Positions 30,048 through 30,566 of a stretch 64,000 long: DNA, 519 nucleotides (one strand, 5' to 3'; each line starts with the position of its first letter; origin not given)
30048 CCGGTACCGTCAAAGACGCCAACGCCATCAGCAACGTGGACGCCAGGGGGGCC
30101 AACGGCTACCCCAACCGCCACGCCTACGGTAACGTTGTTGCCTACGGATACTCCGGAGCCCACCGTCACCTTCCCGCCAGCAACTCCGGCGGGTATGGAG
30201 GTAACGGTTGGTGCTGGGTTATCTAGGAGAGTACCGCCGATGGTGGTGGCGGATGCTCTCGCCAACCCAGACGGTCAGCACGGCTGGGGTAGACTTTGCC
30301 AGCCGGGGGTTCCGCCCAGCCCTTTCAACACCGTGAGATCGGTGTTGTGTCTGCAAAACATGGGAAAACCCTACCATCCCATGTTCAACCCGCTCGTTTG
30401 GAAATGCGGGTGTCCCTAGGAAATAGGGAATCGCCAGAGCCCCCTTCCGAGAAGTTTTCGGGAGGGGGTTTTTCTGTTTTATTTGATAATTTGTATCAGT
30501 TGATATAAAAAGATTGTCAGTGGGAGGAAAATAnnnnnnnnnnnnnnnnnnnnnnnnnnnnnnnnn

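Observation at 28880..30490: Strongly GC-enriched orphan gene for a secreted Pro/Thr-linker protein with a GC-rich terminator (likely horizontal acquisition)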

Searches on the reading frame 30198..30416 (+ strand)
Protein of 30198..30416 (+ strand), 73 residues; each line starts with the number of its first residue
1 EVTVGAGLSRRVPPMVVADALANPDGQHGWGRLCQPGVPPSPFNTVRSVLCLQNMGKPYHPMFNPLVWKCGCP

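Call 24: find_homologous_proteins(query=window:30198-30416:+, max_evalue=0.001)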
Query window:30198-30416:+: no candidate shares three 5-residue words with the query. No homologue found.
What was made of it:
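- Tried and rejected: The word-index search with the CTD alone found nothing (call 24).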

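Call 32: find_homologous_proteins(query=A2, max_evalue=0.001)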
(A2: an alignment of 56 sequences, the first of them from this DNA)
Query A2 (56 sequences) (73 aa, profile of the alignment): 4 proteins with E <= 0.001 among 51 candidates.
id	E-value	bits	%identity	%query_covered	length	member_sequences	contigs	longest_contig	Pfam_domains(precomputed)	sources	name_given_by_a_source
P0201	1.5e-29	119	63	92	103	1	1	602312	-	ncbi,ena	-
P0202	1.2e-26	110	52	90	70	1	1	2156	-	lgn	-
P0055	2.7e-22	96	63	78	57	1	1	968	-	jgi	jgi:hypothetical protein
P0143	5.2e-22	95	42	89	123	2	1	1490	-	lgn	-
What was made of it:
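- Tried and rejected: With a 56-sequence CTD alignment it found 4 hits and no organism names (call 32).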

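Call 33: search_protein_families(library=pfam, alignment_id=A2, max_evalue=1)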
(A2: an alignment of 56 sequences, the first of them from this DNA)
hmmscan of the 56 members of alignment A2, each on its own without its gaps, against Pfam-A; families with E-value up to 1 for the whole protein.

A. member 1, seq(73 aa): 0 families

B. families by the number of members that match (of 56 scanned): 9 families
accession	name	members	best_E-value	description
PF21352.3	Zn_ribbon_Thio2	1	2.4e-05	Thioredoxin 2, N-terminal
PF13717.11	Zn_ribbon_4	1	0.019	zinc-ribbon domain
PF09047.15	MEF2_binding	1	0.061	MEF2 binding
PF06495.16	Transformer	1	0.087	Fruit fly transformer protein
PF05305.19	DUF732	1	0.16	Protein of unknown function (DUF732)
PF04522.18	BBMV_Gp1_N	1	0.21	Broad bean mottle virus, Gp1, N-terminal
PF02631.22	RecX_HTH2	1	0.26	RecX, second three-helix domain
PF15030.11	DUF4527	1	0.27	Protein of unknown function (DUF4527)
PF01805.25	Surp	1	0.34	Surp module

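Call 35: find_encoding_contigs(protein=P0201, flank=10000, max_places=4)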
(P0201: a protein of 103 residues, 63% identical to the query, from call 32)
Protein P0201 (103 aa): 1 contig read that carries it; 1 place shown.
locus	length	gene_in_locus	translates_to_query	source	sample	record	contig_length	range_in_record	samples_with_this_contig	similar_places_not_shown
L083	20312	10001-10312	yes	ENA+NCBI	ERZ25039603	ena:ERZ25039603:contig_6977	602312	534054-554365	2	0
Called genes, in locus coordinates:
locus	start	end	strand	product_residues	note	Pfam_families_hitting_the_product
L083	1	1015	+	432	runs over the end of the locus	PF04230:PS_pyruv_trans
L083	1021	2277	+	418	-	PF13439:Glyco_transf_4, PF13579:Glyco_trans_4_4, PF00534:Glycos_transf_1, PF13692:Glyco_trans_1_4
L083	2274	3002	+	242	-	PF05711:TylF, PF13578:Methyltransf_24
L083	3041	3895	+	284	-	PF03618:Kinase-PPPase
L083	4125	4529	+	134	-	PF02922:CBM_48 (weak), PF16561:AMPK1_CBM (weak)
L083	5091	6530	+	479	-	PF13424:TPR_12 (weak)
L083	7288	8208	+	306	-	PF24981:Beta-prop_ATRN-LZTR1, PF24681:Kelch_KLHDC2_KLHL20_DRC7, PF13415:Beta-prop_FBX42 (weak)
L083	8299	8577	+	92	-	-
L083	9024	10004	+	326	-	PF13415:Beta-prop_FBX42 (faint), PF24981:Beta-prop_ATRN-LZTR1, PF24681:Kelch_KLHDC2_KLHL20_DRC7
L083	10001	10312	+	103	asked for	-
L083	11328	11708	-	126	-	-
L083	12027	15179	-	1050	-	PF00082:Peptidase_S8, PF02225:PA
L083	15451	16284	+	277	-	PF11967:RecO_N, PF02565:RecO_C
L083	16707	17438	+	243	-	PF02091:tRNA-synt_2e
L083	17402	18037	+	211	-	PF02092:tRNA_synt_2f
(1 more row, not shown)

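Call 41: list_cluster_members(proteins=[P0056, P0059, P0060, P0063, P0064, P0066, P0069, P0074, P0085, P0201])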
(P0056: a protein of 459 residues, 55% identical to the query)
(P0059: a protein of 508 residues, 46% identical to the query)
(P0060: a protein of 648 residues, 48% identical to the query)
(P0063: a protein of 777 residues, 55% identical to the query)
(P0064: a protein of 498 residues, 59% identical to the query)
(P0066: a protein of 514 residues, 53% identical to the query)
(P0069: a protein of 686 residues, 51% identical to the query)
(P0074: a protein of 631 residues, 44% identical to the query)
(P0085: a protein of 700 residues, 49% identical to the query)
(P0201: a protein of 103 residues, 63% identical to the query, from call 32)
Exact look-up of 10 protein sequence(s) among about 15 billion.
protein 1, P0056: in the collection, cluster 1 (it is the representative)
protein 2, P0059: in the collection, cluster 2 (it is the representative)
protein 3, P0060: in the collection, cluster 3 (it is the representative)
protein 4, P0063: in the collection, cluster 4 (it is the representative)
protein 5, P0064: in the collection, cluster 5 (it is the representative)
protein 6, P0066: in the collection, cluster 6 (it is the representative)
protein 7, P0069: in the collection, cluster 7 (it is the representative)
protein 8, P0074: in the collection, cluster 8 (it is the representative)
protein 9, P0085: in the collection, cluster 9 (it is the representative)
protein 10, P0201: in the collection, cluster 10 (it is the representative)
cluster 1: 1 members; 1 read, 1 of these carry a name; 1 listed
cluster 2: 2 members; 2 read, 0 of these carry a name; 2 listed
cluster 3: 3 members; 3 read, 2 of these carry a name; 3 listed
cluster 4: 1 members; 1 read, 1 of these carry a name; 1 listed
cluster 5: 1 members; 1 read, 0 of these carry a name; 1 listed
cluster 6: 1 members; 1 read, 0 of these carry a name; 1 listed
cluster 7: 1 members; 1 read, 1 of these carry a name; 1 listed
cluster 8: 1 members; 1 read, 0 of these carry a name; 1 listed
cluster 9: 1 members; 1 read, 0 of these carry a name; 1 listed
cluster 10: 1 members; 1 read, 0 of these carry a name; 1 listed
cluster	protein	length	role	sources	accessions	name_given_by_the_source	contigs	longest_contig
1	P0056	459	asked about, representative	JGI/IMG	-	hypothetical protein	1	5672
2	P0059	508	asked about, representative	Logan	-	-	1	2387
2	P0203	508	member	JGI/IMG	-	-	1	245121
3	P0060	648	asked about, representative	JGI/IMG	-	hypothetical protein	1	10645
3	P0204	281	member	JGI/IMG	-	hypothetical protein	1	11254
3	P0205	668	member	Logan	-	-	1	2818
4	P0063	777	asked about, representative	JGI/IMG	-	hypothetical protein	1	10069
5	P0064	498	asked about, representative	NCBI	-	-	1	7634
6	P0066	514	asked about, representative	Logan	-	-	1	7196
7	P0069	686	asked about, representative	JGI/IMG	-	hypothetical protein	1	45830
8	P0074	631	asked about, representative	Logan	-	-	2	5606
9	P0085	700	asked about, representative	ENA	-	-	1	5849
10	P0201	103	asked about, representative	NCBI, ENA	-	-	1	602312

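Call 49: predict_structure(alignment_id=A2)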
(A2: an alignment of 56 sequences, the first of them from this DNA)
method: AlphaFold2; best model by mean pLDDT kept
length: 73 residues; sequences in the alignment: 56
mean_pLDDT: 93.9   pTM: 0.78
mean pLDDT of the five models: 93.9, 93.5, 93.1, 92.4, 92.3
residues with pLDDT >= 90: 67; 70-90: 6; 50-70: 0; < 50: 0
segments of 3 or more residues with pLDDT < 50: none
pLDDT, mean of each block of 10 residues (from residue 1): 90 96 94 95 95 95 95 85
secondary structure, 60 per line:
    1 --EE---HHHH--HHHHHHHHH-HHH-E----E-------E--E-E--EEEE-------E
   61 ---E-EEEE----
elements in order: H8-11 H14-22 E49-52 E66-69
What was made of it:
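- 30198..30416 (+): C-terminal domain (CTD, HMM match aa 432-501): ................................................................-end. The AF2 model built with a 56-sequence alignment has pLDDT 93.9 (call 49).
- Closest known: C-terminal sorting or anchoring modules of secreted proteins. Different: The predicted fold is two short helices plus irregular disulfide-pinned strands, not the T9SS beta-sandwich or the dockerin EF-hand pair (call 49).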

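Call 53: fold_search(model_id=the predicted structure, library=pdb)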
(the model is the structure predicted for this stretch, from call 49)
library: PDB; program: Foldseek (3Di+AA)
matches with E <= 10: 0; with E <= 0.001: 0
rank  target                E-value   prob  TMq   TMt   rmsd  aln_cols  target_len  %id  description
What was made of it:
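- The CTD fold has no PDB neighbour (call 53).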

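Call 54: search_solved_structures(query=A2, max_evalue=1)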
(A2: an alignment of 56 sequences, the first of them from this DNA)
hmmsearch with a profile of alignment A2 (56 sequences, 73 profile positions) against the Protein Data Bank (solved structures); distinct sequences matched with E-value up to 1: 0.
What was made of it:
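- Tried and rejected: The PDB sequence profile also found nothing (call 54).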

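Call 71: find_encoding_contigs(protein=P0203, flank=10000, max_places=2)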
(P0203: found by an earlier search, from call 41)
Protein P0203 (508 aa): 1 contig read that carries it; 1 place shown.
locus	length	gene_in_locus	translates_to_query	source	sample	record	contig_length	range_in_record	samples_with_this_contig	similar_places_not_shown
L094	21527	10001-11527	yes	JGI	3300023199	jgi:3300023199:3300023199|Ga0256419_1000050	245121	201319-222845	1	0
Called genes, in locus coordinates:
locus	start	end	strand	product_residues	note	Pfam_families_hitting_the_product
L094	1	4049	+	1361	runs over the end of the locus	PF01436:NHL (weak), PF13768:VWA_3 (faint), PF00092:VWA, PF13519:VWA_2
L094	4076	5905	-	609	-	PF25106:VWA_4 (faint), PF00092:VWA, PF13519:VWA_2, PF13768:VWA_3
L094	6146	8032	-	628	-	PF00009:GTP_EFTU, PF01926:MMR_HSR1 (faint), PF22042:EF-G_D2, PF03144:GTP_EFTU_D2, PF00679:EFG_C, PF21018:BipA_C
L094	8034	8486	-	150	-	PF01794:Ferric_reduct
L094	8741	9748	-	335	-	PF00174:Oxidored_molyb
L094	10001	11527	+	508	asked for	PF24681:Kelch_KLHDC2_KLHL20_DRC7 (weak), PF01344:Kelch_1 (faint), PF07646:Kelch_2 (faint), PF13415:Beta-prop_FBX42, PF24681:Kelch_KLHDC2_KLHL20_DRC7, PF24981:Beta-prop_ATRN-LZTR1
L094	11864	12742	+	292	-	PF00483:NTP_transferase, PF12804:NTP_transf_3, PF00483:NTP_transferase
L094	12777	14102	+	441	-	PF01938:TRAM, PF05958:tRNA_U5-meth_tr (weak)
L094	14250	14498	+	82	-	-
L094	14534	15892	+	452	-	PF00082:Peptidase_S8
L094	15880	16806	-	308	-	PF01048:PNP_UDP_1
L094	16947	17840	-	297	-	PF02899:Phage_int_SAM_1, PF13495:Phage_int_SAM_4, PF00589:Phage_integrase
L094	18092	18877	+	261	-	PF01012:ETF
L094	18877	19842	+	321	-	PF01012:ETF, PF00766:ETF_alpha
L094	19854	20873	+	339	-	-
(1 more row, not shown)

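Call 85: search_protein_families(library=ncbifam, alignment_id=A2, max_evalue=1)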
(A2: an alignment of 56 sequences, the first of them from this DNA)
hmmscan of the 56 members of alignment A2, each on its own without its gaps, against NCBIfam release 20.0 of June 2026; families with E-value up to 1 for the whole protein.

A. member 1, seq(73 aa): 1 family
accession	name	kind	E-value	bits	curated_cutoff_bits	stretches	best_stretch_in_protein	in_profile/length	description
NF042977.1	AcphenoCarb_ApcE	equivalog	0.18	11.1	450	1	53-70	6-23/293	acetophenone carboxylase subunit epsilon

B. families by the number of members that match (of 56 scanned): 5 families
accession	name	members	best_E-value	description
TIGR02098.1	MJ0042_CXXC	1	0.028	MJ0042-type zinc finger domain-containing protein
NF033159.0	blaPAC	1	0.11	PAC family class C beta-lactamase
NF010932.0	PRK14352.1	1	0.16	bifunctional UDP-N-acetylglucosamine diphosphorylase/glucosamine-1-phosphate N-acetyltransferase GlmU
NF042977.1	AcphenoCarb_ApcE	1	0.18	acetophenone carboxylase subunit epsilon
NF011659.0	PRK15079.1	1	0.23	murein tripeptide/oligopeptide ABC transporter ATP binding protein OppF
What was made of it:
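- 30198..30416 (+): There is no Pfam, NCBIfam or PDB match by sequence or fold (calls 33, 53, 54, 85).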

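Call 88: fold_search(model_id=the predicted structure, library=viral)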
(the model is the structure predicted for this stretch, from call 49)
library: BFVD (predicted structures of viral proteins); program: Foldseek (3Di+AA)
matches with E <= 10: 13; with E <= 0.001: 0
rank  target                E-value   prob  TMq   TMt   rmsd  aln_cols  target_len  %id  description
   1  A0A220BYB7            3.0e+00  0.06  0.28  0.35   7.7        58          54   14  (no name in the UniProt tables at hand)
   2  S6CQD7                4.4e+00  0.04  0.29  0.35   8.8        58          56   14  Uncharacterized protein [Streptococcus phage SP-QS1]
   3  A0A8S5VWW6            4.7e+00  0.08  0.28  0.32   2.5        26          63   19  (no name in the UniProt tables at hand)
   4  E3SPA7                4.7e+00  0.05  0.35  0.23   7.1        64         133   16  Uncharacterized protein [Prochlorococcus phage Syn1]
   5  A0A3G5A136            5.1e+00  0.03  0.30  0.07   8.1        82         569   15  Divergent HNH endonuclease [Harvfovirus sp.]
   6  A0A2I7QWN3            5.4e+00  0.02  0.23  0.11   9.6        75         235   15  (no name in the UniProt tables at hand)
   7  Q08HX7                6.6e+00  0.02  0.23  0.09   6.1        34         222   20  Env polyprotein (Fragment) [Simian immunodeficiency virus SIV-mnd 2]
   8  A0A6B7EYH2            6.6e+00  0.01  0.23  0.10  11.0        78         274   14  (no name in the UniProt tables at hand)
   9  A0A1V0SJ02            8.1e+00  0.02  0.30  0.20   6.2        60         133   12  Uncharacterized protein [Klosneuvirus KNV1]
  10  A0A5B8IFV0            8.1e+00  0.01  0.15  0.07   9.3        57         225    9  Uncharacterized protein [Mimiviridae sp. ChoanoV1]
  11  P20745                8.7e+00  0.02  0.27  0.19   5.1        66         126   11  Uncharacterized 14.4 kDa protein (Fragment) [Fowl adenovirus A serotype 1 (strain CELO / Phelps)]
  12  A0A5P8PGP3            9.9e+00  0.01  0.23  0.14   9.0        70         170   10  (no name in the UniProt tables at hand)
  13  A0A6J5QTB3            9.9e+00  0.01  0.19  0.19   8.2        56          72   16  Uncharacterized protein [uncultured Caudovirales phage]
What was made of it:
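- Tried and rejected: For the CTD model, Foldseek against PDB gave 0 hits and against BFVD nothing significant (calls 53, 88).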

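Call 97: find_related_loci(query=window:30198-30416:+, collection=viral_contigs, flank=5000)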
Query window:30198-30416:+ (73 aa) in viral_contigs; peptide patterns used: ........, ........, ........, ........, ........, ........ (x = any residue, [..] = any of these).
21 stretches matched a pattern, but none encodes a relative of the query by tblastn (E <= 1e-3).

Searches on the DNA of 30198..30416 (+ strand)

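Call 96: search_rna_families(sources=[L083, L094, L095, L099, L082], threshold=gathering)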
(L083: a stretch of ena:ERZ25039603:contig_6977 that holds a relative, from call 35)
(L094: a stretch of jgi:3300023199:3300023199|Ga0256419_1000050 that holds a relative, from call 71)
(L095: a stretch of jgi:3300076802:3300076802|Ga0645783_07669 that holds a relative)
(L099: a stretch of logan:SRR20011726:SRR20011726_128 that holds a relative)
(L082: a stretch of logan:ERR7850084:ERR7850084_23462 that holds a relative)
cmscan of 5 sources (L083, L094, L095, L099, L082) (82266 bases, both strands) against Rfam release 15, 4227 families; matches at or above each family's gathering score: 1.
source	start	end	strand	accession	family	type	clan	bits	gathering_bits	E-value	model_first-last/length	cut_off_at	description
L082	2975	3047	-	RF00005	tRNA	Gene; tRNA;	CL00001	75.1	29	1.6e-14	1-71/71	no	tRNA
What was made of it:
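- Tried and rejected: Rfam on the GC-rich loci gave no lineage-specific RNA to name the donors (call 96).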
